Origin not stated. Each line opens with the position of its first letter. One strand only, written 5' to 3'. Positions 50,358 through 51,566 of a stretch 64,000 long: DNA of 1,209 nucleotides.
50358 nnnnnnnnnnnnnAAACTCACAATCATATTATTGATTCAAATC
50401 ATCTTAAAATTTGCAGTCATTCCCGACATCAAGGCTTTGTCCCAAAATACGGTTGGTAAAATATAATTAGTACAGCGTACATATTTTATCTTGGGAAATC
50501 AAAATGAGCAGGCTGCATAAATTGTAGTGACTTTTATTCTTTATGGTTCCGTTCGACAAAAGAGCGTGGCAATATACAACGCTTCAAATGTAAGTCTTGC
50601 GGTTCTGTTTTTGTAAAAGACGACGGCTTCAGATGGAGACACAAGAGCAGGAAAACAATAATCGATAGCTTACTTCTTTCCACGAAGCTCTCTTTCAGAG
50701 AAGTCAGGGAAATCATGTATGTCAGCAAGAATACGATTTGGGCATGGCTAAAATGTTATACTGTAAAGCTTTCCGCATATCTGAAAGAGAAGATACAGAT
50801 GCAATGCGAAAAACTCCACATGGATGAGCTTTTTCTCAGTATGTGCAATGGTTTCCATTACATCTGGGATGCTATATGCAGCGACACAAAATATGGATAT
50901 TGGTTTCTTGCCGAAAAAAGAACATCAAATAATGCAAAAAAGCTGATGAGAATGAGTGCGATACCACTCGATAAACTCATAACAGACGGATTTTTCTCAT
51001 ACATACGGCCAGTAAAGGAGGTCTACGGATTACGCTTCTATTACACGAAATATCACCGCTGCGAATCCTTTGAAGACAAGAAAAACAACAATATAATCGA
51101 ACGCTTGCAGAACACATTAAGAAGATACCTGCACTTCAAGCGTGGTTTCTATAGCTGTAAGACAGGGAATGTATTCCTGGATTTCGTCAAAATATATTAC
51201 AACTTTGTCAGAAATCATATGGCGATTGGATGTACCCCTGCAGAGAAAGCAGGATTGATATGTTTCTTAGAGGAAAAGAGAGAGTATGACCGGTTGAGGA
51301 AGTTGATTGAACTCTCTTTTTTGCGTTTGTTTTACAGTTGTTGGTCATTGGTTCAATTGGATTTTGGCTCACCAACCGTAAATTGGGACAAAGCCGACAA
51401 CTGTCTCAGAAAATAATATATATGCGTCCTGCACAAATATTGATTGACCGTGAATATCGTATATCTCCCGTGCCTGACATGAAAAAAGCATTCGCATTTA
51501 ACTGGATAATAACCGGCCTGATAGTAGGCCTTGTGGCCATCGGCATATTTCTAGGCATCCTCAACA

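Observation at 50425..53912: Composite IS6-family structure (degenerate full copy, cargo, inverted truncated copy) flanked by a 7/8-bp target-site duplication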

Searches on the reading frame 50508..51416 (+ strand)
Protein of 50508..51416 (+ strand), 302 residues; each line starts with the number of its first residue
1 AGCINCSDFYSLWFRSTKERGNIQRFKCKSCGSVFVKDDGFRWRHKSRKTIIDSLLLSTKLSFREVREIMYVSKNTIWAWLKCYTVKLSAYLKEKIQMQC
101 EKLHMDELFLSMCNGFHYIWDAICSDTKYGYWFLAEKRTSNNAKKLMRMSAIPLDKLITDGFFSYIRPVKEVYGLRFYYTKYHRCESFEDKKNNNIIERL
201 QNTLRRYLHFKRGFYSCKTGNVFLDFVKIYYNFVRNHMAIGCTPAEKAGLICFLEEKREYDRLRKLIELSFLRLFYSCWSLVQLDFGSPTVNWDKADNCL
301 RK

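Call 8: search_protein_families(library=pfam, proteins=[window:50508-51416:+], max_evalue=0.1)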
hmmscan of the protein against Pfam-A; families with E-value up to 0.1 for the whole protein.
window:50508-51416:+ (302 aa): 5 families
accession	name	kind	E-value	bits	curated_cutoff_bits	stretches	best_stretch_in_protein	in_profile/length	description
PF13610.12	DDE_Tnp_IS240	-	8.1e-10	39.4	27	1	103-225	4-127/139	DDE domain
PF13683.12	rve_3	-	1.8e-05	24.9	26.5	1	192-241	14-63/67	Integrase core domain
PF13542.12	HTH_Tnp_ISL3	-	0.0091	15.9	27.4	1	56-82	22-48/51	Helix-turn-helix domain of transposase family ISL3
PF19875.4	DUF6348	-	0.065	13.6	27.7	0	170-218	138-188/195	Family of unknown function (DUF6348)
PF13384.12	HTH_23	-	0.068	13.5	24.6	0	56-84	13-41/50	Homeodomain-like domain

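Call 9: search_protein_families(library=ncbifam, proteins=[window:50508-51416:+], max_evalue=0.1)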
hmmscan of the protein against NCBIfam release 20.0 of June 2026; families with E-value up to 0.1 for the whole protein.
window:50508-51416:+ (302 aa): 6 families
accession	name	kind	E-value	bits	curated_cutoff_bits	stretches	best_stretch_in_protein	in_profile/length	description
NF033587.1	transpos_IS6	equivalog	5.2e-22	78.5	125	1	41-235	1-202/202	IS6 family transposase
NF033558.1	transpos_IS1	equivalog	1.5e-11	44.7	100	1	18-208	14-193/199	IS1 family transposase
NF033577.2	transpos_IS481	equivalog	0.00013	21.6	224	1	72-246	93-282/284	IS481 family transposase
NF050000.1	IS1_IS1595_Zn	domain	0.0015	19.1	28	1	19-37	15-33/34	IS1/IS1595 family N-terminal zinc-binding domain-containing protein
NF033550.5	transpos_ISL3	equivalog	0.0059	15.7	180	1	22-169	46-194/370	ISL3 family transposase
NF048018.1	IS256_N_4Cys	domain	0.021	15.4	27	1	20-35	16-31/31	transposase-like zinc-binding domain-containing protein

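Call 15: find_homologous_proteins(query=window:50508-51416:+, max_evalue=0.00001)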
Query window:50508-51416:+ (302 aa): 44 proteins with E <= 0.00001 among 606 candidates.
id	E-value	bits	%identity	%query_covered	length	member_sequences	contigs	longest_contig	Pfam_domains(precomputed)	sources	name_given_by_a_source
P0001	1.2e-138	480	100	68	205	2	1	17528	PF13610.13,PF13683.13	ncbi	ncbi:MAG: DDE-type integrase/transposase/recombinase [archaeon]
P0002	7.1e-119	415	66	90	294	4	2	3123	PF13610.13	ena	-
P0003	1.7e-117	411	64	97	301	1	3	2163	PF13610.13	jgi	jgi:transposase-like protein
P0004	2.9e-106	374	65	84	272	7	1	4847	PF13610.13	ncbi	-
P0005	5.7e-104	366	62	84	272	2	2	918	PF13610.13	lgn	-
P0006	4.7e-97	343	59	84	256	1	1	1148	PF13610.13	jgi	-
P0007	5.7e-97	343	58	88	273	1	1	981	PF13610.13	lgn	-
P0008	8.8e-94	333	58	84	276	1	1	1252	PF13610.13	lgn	-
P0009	8.7e-93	329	54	90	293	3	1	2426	PF13610.13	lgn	-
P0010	1.0e-92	329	56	88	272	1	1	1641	PF13610.13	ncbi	-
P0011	1.9e-84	302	58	77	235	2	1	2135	PF13610.13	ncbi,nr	ncbi:MAG: DDE-type integrase/transposase/recombinase [Candidatus Aenigmarchaeota archaeon]|nr:DDE-ty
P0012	5.1e-79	284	47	91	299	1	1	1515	PF13610.13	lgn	-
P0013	1.6e-73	266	47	90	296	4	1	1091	PF13610.13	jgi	-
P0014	5.7e-73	264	57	67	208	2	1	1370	PF13610.13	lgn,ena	-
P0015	9.0e-71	257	47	90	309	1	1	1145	PF13384.13,PF13610.13,PF13683.13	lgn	-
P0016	1.6e-69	253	49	87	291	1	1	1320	PF13384.13,PF13610.13,PF13683.13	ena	-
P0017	2.4e-69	252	46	93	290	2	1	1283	PF13610.13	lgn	-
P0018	2.4e-68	249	46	88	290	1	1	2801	PF13610.13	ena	-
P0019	4.7e-66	242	46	88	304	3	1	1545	PF13610.13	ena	-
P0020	8.6e-65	237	44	89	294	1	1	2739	PF13384.13,PF13610.13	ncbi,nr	ncbi:IS1/IS6 family transposase [Candidatus Micrarchaeota archaeon]|nr:IS1/IS6 family transposase [C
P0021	9.5e-65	237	46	86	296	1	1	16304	PF13610.13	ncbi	ncbi:MAG: DDE-type integrase/transposase/recombinase [Candidatus Micrarchaeota archaeon]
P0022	5.1e-64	235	45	88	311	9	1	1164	PF13610.13,PF13683.13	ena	-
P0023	6.3e-64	235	45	87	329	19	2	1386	PF13610.13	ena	-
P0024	7.4e-64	234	46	89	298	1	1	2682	PF13610.13,PF13683.13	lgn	-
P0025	1.1e-62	231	44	94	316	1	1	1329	PF13610.13,PF13683.13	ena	-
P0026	2.3e-62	230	45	84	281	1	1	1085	PF13610.13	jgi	jgi:transposase-like protein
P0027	1.0e-60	224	43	88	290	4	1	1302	PF13610.13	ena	-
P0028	1.7e-60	223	45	87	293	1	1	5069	PF13610.13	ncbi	ncbi:MAG: DDE-type integrase/transposase/recombinase [Candidatus Micrarchaeota archaeon]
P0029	9.1e-60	221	42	87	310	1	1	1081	PF13610.13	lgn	-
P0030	8.4e-59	218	44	84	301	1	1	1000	PF13610.13,PF13683.13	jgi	-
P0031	1.3e-58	217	43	89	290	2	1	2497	PF13610.13,PF13683.13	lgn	-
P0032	7.0e-58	215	46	81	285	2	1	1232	PF13610.13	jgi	jgi:transposase-like protein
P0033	1.4e-57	214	47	85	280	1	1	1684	PF13610.13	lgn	-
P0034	2.2e-57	213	39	91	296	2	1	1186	PF13610.13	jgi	jgi:transposase-like protein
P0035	4.8e-56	209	41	88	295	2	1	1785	PF13610.13,PF13683.13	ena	-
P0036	1.4e-53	201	40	87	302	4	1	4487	PF13610.13,PF13683.13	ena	-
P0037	8.9e-49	185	48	69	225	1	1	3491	PF13610.13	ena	-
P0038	1.1e-48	185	41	78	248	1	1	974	PF13610.13,PF13683.13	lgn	-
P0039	1.3e-47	181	45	71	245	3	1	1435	PF13610.13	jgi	jgi:transposase-like protein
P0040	1.5e-44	171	46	63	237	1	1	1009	PF13610.13,PF13683.13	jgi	jgi:transposase-like protein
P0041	2.2e-42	164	41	69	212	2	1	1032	PF13610.13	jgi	jgi:transposase-like protein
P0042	1.2e-40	158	46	57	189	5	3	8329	PF13610.13,PF13683.13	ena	-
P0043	1.4e-40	158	47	61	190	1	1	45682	PF13610.13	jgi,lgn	-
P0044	4.9e-40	156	45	57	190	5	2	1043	PF13610.13,PF13683.13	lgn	-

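Call 25: find_encoding_contigs(protein=P0002, flank=3000, max_places=4)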
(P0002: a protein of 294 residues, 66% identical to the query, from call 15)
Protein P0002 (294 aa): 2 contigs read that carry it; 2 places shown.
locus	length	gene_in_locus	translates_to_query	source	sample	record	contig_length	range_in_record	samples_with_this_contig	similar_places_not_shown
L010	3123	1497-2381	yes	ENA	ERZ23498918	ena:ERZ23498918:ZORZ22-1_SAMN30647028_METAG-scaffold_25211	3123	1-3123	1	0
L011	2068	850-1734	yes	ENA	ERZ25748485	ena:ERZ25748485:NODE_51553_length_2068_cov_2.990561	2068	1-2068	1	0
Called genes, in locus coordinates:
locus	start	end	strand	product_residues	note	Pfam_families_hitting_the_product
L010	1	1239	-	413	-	?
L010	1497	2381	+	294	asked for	PF13610:DDE_Tnp_IS240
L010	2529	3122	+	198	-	?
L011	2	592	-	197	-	?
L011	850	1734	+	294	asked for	PF13610:DDE_Tnp_IS240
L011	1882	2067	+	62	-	?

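Call 26: find_encoding_contigs(protein=P0003, flank=3000, max_places=4)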
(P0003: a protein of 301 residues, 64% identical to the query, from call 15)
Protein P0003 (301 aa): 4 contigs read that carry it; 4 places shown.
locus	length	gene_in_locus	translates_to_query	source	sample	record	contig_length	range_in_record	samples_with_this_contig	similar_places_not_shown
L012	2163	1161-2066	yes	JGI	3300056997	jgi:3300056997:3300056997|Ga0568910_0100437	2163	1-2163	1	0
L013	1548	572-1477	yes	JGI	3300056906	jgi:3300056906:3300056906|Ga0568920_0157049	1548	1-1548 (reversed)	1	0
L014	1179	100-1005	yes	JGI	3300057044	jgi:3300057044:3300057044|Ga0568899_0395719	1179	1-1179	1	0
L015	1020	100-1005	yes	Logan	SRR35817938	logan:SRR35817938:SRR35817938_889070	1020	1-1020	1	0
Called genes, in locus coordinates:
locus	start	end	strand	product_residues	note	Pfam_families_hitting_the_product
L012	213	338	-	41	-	-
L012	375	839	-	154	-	PF01797:Y1_Tnp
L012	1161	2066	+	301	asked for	PF13610:DDE_Tnp_IS240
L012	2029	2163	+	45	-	?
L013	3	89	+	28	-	?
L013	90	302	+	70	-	-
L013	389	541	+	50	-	-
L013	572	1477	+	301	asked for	PF13610:DDE_Tnp_IS240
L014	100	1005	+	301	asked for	PF13610:DDE_Tnp_IS240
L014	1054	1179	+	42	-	?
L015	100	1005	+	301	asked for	PF13610:DDE_Tnp_IS240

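Call 27: find_encoding_contigs(protein=P0004, flank=3000, max_places=4)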
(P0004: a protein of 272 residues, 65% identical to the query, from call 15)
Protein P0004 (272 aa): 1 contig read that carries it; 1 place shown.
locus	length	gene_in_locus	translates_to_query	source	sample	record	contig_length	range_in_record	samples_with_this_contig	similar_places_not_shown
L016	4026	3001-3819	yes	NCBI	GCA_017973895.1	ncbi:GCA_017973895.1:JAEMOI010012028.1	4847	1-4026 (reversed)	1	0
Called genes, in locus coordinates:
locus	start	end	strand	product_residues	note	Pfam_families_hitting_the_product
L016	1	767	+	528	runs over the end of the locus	?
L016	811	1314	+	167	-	-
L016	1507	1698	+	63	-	-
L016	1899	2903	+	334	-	PF00482:T2SSF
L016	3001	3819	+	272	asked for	PF13610:DDE_Tnp_IS240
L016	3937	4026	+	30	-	?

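Call 44: find_related_loci(query=A1, collection=metagenome_contigs, flank=3000)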
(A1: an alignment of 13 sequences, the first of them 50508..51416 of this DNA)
Query A1 (302 aa) in metagenome_contigs; peptide patterns used: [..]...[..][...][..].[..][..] (x = any residue, [..] = any of these).
106 stretches matched a pattern; 4 encode a relative of the query (tblastn E <= 1e-3); 4 distinct loci.
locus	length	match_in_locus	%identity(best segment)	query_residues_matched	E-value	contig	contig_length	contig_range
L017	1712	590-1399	57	15-301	7e-111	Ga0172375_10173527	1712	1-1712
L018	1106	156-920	45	15-268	3e-70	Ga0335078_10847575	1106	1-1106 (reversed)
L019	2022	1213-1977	43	15-268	2e-61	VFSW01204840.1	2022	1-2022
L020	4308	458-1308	43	1-282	1e-56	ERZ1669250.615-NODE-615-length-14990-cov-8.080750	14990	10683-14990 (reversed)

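Call 58: search_protein_families(library=ncbifam, alignment_id=A1, max_evalue=0.001)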
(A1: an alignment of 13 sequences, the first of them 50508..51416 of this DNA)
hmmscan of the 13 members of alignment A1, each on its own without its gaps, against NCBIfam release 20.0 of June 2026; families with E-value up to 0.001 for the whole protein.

A. member 1, window:50508-51416:+ (302 aa): 3 families
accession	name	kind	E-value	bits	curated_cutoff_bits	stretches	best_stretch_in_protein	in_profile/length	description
NF033587.1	transpos_IS6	equivalog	5.2e-22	78.5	125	1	41-235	1-202/202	IS6 family transposase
NF033558.1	transpos_IS1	equivalog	1.5e-11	44.7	100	1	18-208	14-193/199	IS1 family transposase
NF033577.2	transpos_IS481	equivalog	0.00013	21.6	224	0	72-246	93-282/284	IS481 family transposase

B. families by the number of members that match (of 13 scanned): 12 families
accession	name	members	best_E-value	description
NF033558.1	transpos_IS1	13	4.4e-18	IS1 family transposase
NF033587.1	transpos_IS6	12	1e-25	IS6 family transposase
NF033577.2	transpos_IS481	11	9.4e-08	IS481 family transposase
NF050000.1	IS1_IS1595_Zn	8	1.1e-07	IS1/IS1595 family N-terminal zinc-binding domain-containing protein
NF048018.1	IS256_N_4Cys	6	5.9e-07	transposase-like zinc-binding domain-containing protein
NF033516.0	transpos_IS3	4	8.8e-06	IS3 family transposase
NF033550.5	transpos_ISL3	3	1.3e-07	ISL3 family transposase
NF048019.1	IS256_Zn_var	3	0.00024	IS256 family transposase, variant Zn-binding type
NF033517.1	transpos_IS66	1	8.4e-05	IS66 family transposase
NF033545.0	transpos_IS630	1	0.00014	IS630 family transposase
TIGR01764.1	excise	1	0.00019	excisionase family DNA-binding protein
NF033544.1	transpos_IS1249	1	0.00056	IS1249 family transposase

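Call 59: search_protein_families(library=pfam, alignment_id=A1, max_evalue=0.001)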
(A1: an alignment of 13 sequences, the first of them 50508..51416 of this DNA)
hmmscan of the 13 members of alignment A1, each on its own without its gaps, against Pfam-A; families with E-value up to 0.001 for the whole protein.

A. member 1, window:50508-51416:+ (302 aa): 2 families
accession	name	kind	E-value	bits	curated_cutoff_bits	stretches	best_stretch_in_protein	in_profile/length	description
PF13610.12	DDE_Tnp_IS240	-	8.1e-10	39.4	27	1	103-225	4-127/139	DDE domain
PF13683.12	rve_3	-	1.8e-05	24.9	26.5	1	192-241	14-63/67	Integrase core domain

B. families by the number of members that match (of 13 scanned): 7 families
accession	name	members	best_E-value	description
PF13610.12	DDE_Tnp_IS240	12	7.3e-13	DDE domain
PF13683.12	rve_3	10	1.9e-07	Integrase core domain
PF13384.12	HTH_23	3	4.9e-06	Homeodomain-like domain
PF13518.12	HTH_28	1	5e-05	Helix-turn-helix domain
PF13551.12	HTH_29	1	0.00045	Winged helix-turn helix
PF03050.20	DDE_Tnp_IS66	1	0.00075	Transposase IS66 family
PF12728.13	HTH_17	1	0.00077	Helix-turn-helix domain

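Call 61: find_related_loci(query=A1, collection=viral_contigs, flank=3000)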
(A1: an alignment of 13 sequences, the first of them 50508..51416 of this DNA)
Query A1 (302 aa) in viral_contigs; peptide patterns used: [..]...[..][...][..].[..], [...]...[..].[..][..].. (x = any residue, [..] = any of these).
68 stretches matched a pattern; 1 encode a relative of the query (tblastn E <= 1e-3); 1 distinct loci.
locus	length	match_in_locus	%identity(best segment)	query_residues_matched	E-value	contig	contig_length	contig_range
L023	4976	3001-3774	29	15-248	2e-20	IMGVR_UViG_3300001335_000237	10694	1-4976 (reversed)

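Call 63: find_encoding_contigs(protein=P0021, flank=6000, max_places=3)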
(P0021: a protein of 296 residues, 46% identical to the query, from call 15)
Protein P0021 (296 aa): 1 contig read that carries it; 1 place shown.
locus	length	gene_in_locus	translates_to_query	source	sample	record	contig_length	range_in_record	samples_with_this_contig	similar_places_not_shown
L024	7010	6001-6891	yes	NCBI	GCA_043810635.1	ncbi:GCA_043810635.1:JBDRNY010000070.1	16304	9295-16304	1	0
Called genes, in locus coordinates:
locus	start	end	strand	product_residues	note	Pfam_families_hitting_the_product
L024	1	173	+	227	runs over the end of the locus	-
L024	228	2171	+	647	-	PF02824:TGS, PF07973:tRNA_SAD, PF00587:tRNA-synt_2b, PF03129:HGTP_anticodon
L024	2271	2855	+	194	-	PF01066:CDP-OH_P_transf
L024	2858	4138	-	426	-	PF01979:Amidohydro_1, PF07969:Amidohydro_3 (weak)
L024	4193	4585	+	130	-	-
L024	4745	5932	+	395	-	PF01970:TctA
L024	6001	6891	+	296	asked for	PF13610:DDE_Tnp_IS240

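Call 64: find_encoding_contigs(protein=P0043, flank=6000, max_places=3)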
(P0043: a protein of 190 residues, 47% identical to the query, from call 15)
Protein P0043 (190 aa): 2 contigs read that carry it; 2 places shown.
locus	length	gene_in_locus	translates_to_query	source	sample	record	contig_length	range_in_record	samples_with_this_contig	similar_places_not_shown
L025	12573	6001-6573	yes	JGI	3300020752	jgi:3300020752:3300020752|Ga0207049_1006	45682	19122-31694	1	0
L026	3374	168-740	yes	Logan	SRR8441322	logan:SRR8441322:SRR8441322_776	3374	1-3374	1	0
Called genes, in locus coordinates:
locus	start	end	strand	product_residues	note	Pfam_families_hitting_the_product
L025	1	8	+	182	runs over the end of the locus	PF17144:Ribosomal_L5e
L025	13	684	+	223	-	PF00333:Ribosomal_S5, PF03719:Ribosomal_S5_C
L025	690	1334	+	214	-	PF14382:ECR1_N, PF22625:ECR1_N_2 (weak), PF08274:Zn_Ribbon_YjdM (faint)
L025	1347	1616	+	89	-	PF13656:RNA_pol_L_2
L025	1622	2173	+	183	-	PF01949:Endo_dU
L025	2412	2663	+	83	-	-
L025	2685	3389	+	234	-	PF01351:RNase_HII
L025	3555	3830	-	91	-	-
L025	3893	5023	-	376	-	-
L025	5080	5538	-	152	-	-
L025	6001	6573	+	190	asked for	PF13610:DDE_Tnp_IS240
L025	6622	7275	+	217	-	PF00687:Ribosomal_L1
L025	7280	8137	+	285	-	PF00466:Ribosomal_L10, PF17777:RL10P_insert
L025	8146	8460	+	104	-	PF00428:Ribosomal_60s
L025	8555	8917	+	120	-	PF12797:Fer4_2 (faint), PF13237:Fer4_10 (faint), PF14697:Fer4_21 (faint), PF13187:Fer4_9 (weak)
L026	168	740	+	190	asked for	PF13610:DDE_Tnp_IS240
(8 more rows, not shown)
